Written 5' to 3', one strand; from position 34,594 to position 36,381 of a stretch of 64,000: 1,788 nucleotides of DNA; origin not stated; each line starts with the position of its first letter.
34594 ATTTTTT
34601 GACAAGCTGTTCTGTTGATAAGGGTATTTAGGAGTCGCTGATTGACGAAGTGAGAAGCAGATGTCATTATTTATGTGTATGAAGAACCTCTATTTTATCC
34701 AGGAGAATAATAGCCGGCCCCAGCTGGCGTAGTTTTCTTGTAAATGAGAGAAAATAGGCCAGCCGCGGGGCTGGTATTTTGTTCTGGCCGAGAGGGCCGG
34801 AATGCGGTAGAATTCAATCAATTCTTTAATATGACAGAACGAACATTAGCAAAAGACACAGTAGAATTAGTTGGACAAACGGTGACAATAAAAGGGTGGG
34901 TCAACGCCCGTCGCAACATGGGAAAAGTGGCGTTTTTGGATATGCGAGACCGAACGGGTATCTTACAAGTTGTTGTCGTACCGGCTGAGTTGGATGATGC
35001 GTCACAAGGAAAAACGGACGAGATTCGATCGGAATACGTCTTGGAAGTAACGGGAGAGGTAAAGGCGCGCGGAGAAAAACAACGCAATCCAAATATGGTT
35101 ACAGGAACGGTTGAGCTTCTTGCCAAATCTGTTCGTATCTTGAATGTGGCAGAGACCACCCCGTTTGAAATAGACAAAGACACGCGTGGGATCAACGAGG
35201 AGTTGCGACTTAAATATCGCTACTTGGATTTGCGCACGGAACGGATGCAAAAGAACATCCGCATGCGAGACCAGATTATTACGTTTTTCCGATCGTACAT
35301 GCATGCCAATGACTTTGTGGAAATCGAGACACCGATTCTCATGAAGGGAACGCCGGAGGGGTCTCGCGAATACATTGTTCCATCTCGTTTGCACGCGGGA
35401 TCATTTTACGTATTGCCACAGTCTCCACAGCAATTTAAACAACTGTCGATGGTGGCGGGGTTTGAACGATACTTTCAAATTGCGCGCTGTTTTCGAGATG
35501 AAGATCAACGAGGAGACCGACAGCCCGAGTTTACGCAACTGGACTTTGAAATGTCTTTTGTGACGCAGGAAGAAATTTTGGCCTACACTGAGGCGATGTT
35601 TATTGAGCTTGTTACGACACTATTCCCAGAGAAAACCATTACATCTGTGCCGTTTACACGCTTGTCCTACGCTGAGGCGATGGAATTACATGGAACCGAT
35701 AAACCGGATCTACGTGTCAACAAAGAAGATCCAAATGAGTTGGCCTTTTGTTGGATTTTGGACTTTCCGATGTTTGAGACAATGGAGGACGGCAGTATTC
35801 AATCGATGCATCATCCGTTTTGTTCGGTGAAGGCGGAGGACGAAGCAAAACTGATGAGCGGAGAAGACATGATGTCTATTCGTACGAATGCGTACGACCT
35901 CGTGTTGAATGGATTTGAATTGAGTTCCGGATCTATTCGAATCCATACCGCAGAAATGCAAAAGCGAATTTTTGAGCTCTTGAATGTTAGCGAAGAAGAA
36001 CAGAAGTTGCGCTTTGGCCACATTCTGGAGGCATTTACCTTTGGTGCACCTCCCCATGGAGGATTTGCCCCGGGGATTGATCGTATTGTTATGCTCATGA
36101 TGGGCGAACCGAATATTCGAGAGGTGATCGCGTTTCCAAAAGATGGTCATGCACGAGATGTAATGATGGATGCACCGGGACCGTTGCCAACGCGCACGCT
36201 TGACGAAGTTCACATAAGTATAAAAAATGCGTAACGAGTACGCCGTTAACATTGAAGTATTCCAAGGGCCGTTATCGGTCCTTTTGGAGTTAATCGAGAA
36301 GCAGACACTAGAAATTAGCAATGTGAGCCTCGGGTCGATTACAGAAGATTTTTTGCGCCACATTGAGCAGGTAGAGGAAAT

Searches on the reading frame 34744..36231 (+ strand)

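Call 71: search_protein_families(library=pfam, proteins=[window:34744-36231:+], max_evalue=0.00001)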
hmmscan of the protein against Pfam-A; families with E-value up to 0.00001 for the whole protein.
window:34744-36231:+ (496 aa): 2 families
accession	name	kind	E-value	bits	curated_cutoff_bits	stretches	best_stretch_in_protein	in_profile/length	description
PF00152.25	tRNA-synt_2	-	3.1e-115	384.9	25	1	151-467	1-307/308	tRNA synthetases class II (D, K and N)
PF01336.31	tRNA_anti-codon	-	2.5e-16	59.8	27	1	47-133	1-75/75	OB-fold nucleic acid binding domain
